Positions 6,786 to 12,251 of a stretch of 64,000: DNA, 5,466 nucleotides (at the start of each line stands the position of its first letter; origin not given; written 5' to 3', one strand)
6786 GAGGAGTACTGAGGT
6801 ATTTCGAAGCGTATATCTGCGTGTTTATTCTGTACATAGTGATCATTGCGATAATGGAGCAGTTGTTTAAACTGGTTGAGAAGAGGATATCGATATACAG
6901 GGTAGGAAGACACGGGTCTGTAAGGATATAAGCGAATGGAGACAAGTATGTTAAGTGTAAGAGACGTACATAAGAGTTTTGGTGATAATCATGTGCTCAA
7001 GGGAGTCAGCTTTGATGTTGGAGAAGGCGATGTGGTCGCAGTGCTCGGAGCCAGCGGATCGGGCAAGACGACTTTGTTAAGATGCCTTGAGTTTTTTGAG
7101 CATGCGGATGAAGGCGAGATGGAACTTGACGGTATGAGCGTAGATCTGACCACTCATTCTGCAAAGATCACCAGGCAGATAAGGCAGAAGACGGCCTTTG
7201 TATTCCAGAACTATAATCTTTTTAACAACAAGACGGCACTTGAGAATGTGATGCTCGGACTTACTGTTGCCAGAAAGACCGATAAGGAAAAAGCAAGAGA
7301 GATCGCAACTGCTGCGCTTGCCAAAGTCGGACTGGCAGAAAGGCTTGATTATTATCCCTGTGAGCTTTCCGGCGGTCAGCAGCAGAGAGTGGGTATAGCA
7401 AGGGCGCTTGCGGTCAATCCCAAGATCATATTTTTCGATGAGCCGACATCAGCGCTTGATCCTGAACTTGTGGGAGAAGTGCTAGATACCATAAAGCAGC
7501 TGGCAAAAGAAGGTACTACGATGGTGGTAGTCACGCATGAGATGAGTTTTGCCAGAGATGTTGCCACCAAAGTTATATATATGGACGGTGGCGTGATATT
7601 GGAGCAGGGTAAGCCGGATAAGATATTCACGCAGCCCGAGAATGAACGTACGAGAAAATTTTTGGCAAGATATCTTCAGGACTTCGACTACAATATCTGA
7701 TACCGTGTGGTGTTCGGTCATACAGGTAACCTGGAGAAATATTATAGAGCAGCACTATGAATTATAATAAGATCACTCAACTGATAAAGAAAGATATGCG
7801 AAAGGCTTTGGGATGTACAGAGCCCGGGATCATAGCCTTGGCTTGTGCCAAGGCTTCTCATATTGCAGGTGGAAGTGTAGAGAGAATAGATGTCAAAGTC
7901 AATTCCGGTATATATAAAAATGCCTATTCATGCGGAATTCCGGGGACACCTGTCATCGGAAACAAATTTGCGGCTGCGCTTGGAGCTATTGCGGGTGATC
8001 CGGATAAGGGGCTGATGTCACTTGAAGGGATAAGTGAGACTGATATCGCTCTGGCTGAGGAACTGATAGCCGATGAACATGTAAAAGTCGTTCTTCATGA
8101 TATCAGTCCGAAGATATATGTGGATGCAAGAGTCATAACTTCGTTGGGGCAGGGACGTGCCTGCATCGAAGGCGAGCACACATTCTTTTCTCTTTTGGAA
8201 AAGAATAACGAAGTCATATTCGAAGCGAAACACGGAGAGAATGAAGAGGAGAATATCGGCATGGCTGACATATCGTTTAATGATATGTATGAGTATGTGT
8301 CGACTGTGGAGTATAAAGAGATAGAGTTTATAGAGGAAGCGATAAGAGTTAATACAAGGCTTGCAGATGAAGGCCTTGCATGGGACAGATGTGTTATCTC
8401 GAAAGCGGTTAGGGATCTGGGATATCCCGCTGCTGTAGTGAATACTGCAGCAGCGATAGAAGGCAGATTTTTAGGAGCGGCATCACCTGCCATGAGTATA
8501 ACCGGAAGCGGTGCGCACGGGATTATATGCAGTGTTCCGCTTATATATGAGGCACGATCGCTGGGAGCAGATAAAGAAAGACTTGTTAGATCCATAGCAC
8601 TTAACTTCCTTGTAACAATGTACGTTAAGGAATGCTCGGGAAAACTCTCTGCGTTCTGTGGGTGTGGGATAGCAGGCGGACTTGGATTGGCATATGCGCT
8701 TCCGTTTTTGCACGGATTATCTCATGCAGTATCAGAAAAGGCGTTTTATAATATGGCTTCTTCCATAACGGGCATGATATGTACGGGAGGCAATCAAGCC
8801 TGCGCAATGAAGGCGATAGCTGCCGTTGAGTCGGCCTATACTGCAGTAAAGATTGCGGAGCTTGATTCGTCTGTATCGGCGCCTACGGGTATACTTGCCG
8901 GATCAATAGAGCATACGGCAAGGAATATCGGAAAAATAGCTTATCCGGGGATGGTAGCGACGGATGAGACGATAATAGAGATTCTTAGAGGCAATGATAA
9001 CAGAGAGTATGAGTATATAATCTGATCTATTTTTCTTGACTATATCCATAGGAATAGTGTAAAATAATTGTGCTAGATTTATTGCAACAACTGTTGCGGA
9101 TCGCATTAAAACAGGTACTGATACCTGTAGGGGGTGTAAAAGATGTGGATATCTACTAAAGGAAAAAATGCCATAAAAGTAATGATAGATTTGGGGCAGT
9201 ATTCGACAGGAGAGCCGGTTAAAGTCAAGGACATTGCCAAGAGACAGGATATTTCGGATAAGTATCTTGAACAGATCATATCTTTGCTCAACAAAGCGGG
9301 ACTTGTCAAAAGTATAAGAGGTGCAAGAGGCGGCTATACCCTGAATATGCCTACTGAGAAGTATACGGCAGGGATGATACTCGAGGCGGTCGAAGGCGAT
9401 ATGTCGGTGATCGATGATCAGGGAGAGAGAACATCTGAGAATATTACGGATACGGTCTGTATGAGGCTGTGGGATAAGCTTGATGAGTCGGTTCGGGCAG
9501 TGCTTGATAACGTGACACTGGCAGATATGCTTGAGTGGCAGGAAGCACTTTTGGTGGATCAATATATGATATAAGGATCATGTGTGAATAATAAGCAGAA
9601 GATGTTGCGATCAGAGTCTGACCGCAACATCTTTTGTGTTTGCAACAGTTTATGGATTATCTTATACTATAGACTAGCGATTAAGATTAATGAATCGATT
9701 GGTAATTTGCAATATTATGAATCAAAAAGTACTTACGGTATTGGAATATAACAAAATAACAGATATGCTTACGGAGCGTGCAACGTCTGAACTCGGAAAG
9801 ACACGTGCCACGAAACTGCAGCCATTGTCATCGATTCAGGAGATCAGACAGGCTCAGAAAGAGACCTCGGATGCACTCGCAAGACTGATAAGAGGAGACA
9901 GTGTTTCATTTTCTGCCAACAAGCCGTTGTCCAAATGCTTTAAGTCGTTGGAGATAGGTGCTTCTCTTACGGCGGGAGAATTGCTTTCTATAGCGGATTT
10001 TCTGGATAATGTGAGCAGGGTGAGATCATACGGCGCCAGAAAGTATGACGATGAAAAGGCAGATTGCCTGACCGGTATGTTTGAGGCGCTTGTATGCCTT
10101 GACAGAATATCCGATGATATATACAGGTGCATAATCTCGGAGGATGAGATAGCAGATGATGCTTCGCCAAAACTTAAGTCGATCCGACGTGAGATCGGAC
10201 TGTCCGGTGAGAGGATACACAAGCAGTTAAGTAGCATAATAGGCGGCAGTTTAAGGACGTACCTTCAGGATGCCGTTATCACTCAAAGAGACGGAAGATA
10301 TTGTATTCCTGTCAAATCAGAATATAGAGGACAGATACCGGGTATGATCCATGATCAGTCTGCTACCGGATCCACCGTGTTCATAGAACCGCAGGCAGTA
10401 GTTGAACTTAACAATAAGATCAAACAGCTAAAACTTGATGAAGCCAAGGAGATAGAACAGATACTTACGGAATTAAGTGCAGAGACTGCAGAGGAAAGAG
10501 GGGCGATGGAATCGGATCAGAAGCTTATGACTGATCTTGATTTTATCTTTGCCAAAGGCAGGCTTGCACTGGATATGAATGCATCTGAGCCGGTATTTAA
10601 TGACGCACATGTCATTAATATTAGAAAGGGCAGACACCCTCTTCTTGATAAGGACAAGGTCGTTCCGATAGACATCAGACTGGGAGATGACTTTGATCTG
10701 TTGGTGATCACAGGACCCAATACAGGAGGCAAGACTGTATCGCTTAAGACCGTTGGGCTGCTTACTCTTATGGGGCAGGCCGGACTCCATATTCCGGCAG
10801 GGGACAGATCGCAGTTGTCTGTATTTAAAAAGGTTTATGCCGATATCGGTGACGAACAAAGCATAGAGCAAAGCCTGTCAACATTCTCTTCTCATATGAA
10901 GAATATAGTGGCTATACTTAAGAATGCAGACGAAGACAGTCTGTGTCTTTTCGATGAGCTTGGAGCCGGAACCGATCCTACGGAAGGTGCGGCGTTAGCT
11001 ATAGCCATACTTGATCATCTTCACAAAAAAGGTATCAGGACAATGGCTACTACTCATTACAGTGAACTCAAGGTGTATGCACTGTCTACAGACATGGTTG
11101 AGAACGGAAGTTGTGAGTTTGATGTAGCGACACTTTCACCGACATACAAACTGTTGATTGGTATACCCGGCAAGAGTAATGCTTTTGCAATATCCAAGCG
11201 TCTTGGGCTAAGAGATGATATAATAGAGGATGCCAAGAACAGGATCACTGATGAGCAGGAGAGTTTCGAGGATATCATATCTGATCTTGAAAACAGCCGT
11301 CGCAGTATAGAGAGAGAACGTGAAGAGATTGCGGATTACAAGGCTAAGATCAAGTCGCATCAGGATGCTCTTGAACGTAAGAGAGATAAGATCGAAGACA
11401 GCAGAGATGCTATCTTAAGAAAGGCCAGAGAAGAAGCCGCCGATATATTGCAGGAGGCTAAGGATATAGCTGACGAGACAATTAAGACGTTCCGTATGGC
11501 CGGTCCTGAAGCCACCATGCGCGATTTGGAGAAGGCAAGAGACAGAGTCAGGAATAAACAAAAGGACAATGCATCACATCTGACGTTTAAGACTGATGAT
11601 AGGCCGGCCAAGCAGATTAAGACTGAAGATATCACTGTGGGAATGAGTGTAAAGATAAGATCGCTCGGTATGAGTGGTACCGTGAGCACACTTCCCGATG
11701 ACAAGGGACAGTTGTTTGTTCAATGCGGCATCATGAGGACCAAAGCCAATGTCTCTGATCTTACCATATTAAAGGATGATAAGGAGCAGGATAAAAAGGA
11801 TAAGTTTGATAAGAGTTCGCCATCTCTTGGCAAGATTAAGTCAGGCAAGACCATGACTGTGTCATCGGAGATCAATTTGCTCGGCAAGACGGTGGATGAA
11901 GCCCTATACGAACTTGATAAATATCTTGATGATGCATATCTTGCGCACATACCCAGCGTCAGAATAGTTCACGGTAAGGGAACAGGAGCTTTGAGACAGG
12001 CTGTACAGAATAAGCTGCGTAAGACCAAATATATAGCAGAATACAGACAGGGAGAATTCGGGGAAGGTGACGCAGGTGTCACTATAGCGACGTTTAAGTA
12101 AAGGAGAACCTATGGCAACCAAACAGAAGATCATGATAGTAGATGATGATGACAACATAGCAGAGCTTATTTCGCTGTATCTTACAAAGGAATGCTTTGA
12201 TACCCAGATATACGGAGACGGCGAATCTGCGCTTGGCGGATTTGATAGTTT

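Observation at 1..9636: Nitrogenase-like HDK enzyme wired into a cyst(e)ine import / desulfidase / CymR-type sulfur module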

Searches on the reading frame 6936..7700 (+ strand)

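Call 3: search_protein_families(library=pfam, proteins=[window:6936-7700:+], max_evalue=0.01)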
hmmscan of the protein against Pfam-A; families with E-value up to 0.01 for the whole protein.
window:6936-7700:+ (254 aa): 11 families
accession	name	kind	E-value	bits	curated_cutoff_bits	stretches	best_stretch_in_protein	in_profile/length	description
PF00005.33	ABC_tran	-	2.6e-34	119.2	25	1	21-172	1-137/137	ABC transporter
PF13304.12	AAA_21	-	1.7e-11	45.2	27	2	149-203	243-300/304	AAA domain, putative AbiEii toxin, Type IV TA system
PF02463.25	SMC_N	-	1.4e-08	34.8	40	1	32-209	25-205/220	RecF/RecN/SMC N terminal domain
PF13166.12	AAA_13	-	1.8e-05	24.1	36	0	161-212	526-580/713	AAA domain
PF13175.12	AAA_15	-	0.00088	19.4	32.1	0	34-78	26-67/374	AAA ATPase domain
PF25199.1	nSTAND_NTPase5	-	0.0011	19.3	34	1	29-49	39-59/145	Novel STAND NTPase 5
PF13191.12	AAA_16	-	0.0015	19.5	32.6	1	29-60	22-51/167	AAA ATPase domain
PF09818.15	ABC_ATPase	-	0.0016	17.9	23.2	0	163-217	177-247/283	P-loop domain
PF13476.12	AAA_23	-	0.0029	18.7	27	1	24-62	13-50/201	AAA domain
PF13555.12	AAA_29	-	0.0036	17.4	27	1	21-48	12-39/61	P-loop containing region of AAA domain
PF13604.12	AAA_30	-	0.0057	16.8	27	0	31-89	17-69/191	AAA domain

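Call 4: search_protein_families(library=ncbifam, proteins=[window:6936-7700:+], max_evalue=0.001)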
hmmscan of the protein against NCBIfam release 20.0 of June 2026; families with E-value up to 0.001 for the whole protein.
window:6936-7700:+ (254 aa): 191 families (the best 25 are shown)
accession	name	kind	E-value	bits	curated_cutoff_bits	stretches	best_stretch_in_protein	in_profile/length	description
NF008428.0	PRK11264.1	equivalog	6.7e-95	317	406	1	4-248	2-249/250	L-cystine ABC transporter ATP-binding protein TcyN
NF007027.0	PRK09493.1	equivalog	1.1e-87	293.3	379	1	5-244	1-237/240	glutamine ABC transporter ATP-binding protein GlnQ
NF007908.0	PRK10619.1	equivalog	2.1e-78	263.1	466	1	3-245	3-254/257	histidine ABC transporter ATP-binding protein HisP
TIGR03005.1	ectoine_ehuA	equivalog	6.5e-77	258.2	345.4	1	7-245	2-249/252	ectoine/hydroxyectoine ABC transporter ATP-binding protein EhuA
NF008338.0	PRK11124.1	equivalog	6.4e-65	219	369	1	6-244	3-241/242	arginine ABC transporter ATP-binding protein ArtP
TIGR00972.1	3a0107s01c2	equivalog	1.3e-63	214.7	343.2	1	6-244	2-244/248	phosphate ABC transporter ATP-binding protein PstB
TIGR02315.1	ABC_phnC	equivalog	2.5e-58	197.4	266.1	1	5-231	1-234/243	phosphonate ABC transporter ATP-binding protein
TIGR03265.1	PhnT2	equivalog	8.6e-57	192.9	457.7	1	4-243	3-235/353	putative 2-aminoethylphosphonate ABC transporter ATP-binding protein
TIGR03608.1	L_ocin_972_ABC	subfamily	4e-56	189.7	254.85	1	9-214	2-204/206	putative bacteriocin export ABC transporter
TIGR00968.1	3a0106s01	subfamily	4e-55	186.9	342.75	1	7-244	2-232/237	sulfate ABC transporter ATP-binding protein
TIGR02982.1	heterocyst_DevA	subfamily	1e-53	182.2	295.8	1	7-221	3-219/220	ABC exporter ATP-binding subunit, DevA family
TIGR02314.1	ABC_MetN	equivalog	1.2e-53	182.4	499.7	1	17-245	17-243/343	methionine ABC transporter ATP-binding protein MetN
TIGR02673.1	FtsE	equivalog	1.3e-53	181.8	264.85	1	5-219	1-213/214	cell division ATP-binding protein FtsE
NF008105.0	PRK10851.1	equivalog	1.6e-52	178.4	502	1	7-243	4-237/362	sulfate/thiosulfate ABC transporter ATP-binding protein CysA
TIGR01186.1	proV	subfamily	8.4e-52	176.5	326.6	1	16-244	4-231/363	betaine/proline/choline family ABC transporter ATP-binding protein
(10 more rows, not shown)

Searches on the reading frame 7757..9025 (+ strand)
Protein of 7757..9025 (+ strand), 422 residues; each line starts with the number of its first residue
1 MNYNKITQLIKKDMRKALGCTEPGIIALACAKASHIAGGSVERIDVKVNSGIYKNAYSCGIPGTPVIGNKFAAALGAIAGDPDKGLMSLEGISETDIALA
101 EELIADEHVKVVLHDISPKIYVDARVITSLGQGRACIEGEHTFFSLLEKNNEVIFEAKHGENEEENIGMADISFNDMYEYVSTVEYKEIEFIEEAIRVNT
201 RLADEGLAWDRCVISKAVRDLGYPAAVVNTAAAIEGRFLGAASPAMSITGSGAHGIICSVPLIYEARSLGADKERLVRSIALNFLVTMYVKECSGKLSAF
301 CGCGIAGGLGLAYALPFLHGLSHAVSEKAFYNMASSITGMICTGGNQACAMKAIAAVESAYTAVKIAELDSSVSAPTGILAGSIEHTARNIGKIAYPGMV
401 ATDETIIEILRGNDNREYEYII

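Call 3: search_protein_families(library=pfam, proteins=[window:7757-9025:+], max_evalue=0.01)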
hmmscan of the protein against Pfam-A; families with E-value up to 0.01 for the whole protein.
window:7757-9025:+ (422 aa): 1 family
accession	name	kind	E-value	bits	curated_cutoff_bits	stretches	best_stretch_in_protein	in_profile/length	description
PF03313.21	SDH_alpha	-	3.2e-37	129.1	26.4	1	181-407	23-259/260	Serine dehydratase alpha chain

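Call 4: search_protein_families(library=ncbifam, proteins=[window:7757-9025:+], max_evalue=0.001)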
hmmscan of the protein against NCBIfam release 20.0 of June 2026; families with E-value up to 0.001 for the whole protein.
window:7757-9025:+ (422 aa): 0 families

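Call 11: search_protein_families(library=ncbifam, proteins=[window:7757-9025:+], max_evalue=0.01)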
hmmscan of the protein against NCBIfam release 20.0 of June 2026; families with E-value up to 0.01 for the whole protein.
window:7757-9025:+ (422 aa): 0 families

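Call 51: search_solved_structures(query=window:7757-9025:+, max_evalue=0.001)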
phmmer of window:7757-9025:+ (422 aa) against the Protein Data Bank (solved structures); distinct sequences matched with E-value up to 0.001: 2.
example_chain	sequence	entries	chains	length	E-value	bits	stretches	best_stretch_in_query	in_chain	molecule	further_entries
9fsl_A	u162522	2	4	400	3.6e-40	141.4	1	6-409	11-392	L-cysteine desulfidase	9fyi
9he0_A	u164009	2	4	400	6.3e-39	137.3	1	6-409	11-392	L-cysteine desulfidase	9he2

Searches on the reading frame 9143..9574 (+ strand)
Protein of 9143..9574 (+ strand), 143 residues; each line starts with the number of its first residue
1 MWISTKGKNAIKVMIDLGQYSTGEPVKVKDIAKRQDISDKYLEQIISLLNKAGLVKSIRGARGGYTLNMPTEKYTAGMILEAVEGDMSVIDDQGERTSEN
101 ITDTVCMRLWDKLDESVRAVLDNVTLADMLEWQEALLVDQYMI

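Call 3: search_protein_families(library=pfam, proteins=[window:9143-9574:+], max_evalue=0.01)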
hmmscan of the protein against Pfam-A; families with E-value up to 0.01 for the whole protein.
window:9143-9574:+ (143 aa): 3 families
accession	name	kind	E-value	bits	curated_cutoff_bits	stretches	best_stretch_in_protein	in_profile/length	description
PF02082.26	Rrf2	-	7.5e-37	126.9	30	1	3-131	1-131/132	Iron-dependent Transcriptional regulator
PF03444.21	HrcA_DNA-bdg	-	9.1e-07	28.9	21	1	7-73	6-68/79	Winged helix-turn-helix transcription repressor, HrcA DNA-binding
PF00392.27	GntR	-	0.0066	16.5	27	0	10-60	8-59/64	Bacterial regulatory proteins, gntR family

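Call 4: search_protein_families(library=ncbifam, proteins=[window:9143-9574:+], max_evalue=0.001)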
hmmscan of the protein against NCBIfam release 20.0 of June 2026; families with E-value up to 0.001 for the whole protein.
window:9143-9574:+ (143 aa): 8 families
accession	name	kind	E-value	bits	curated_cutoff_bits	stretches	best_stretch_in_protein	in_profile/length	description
TIGR00738.1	rrf2_super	superfamily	1.4e-36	125.3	73.3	1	1-130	1-131/132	Rrf2 family transcriptional regulator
NF047409.1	Cys_reg_CymR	equivalog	2.2e-36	125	195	1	1-142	1-136/139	cysteine metabolism transcriptional regulator CymR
TIGR02010.1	IscR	equivalog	1.9e-32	111.9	207.55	1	1-133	1-133/135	Fe-S cluster assembly transcriptional regulator IscR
NF008110.0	PRK10857.1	equivalog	1.2e-24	86.9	275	1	1-138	1-138/164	Fe-S cluster assembly transcriptional regulator IscR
TIGR02944.1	suf_reg_Xantho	equivalog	7.6e-14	52.2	110.65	1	10-129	11-130/130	SUF system Fe-S cluster assembly regulator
NF008240.0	PRK11014.1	equivalog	1.1e-10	41.7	182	1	10-136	10-134/141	nitric oxide-sensing transcriptional repressor NsrR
NF008886.0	PRK11920.1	equivalog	2.2e-09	37.2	193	1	8-130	8-131/153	iron-responsive transcriptional regulator RirA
NF041852.1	trans_reg_HypR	equivalog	0.00061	19.8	180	0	10-75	8-72/139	redox-sensitive transcriptional regulator HypR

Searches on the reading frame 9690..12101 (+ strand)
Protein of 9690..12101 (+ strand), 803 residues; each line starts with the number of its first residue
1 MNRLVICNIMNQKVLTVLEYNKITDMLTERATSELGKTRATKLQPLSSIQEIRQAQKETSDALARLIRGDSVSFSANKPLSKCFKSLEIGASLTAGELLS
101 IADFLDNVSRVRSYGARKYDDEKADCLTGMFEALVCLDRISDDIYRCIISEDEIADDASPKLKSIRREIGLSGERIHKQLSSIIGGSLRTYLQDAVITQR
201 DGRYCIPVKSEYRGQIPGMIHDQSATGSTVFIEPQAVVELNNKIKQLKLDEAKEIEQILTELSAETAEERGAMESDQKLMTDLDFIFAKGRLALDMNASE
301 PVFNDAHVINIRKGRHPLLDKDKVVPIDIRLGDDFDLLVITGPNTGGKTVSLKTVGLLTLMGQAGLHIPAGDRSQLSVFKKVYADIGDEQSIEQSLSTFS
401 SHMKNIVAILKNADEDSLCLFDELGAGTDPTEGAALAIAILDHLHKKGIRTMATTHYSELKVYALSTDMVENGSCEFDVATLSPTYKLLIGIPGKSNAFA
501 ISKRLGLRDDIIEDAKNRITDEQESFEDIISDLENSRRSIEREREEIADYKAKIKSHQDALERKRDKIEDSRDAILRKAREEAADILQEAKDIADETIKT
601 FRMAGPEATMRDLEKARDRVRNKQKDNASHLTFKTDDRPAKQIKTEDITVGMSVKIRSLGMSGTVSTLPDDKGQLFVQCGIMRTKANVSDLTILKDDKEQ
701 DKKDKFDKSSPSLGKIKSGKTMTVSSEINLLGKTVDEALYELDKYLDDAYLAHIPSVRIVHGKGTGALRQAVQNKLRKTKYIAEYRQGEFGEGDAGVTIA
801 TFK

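Call 10: search_protein_families(library=pfam, proteins=[window:9690-12101:+], max_evalue=0.01)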
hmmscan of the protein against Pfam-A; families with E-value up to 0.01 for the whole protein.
window:9690-12101:+ (803 aa): 3 families
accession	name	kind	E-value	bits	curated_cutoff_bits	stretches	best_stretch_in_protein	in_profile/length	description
PF00488.27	MutS_V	-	5.2e-35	121.6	30.2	1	338-519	1-184/188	MutS domain V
PF01713.27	Smr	-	6.9e-24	84.3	25.7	1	728-803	1-77/77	Smr domain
PF20297.4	MSSS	-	8.6e-13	48.2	26.8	1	650-691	1-42/42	MutS2 and Smr-associated SH3 domain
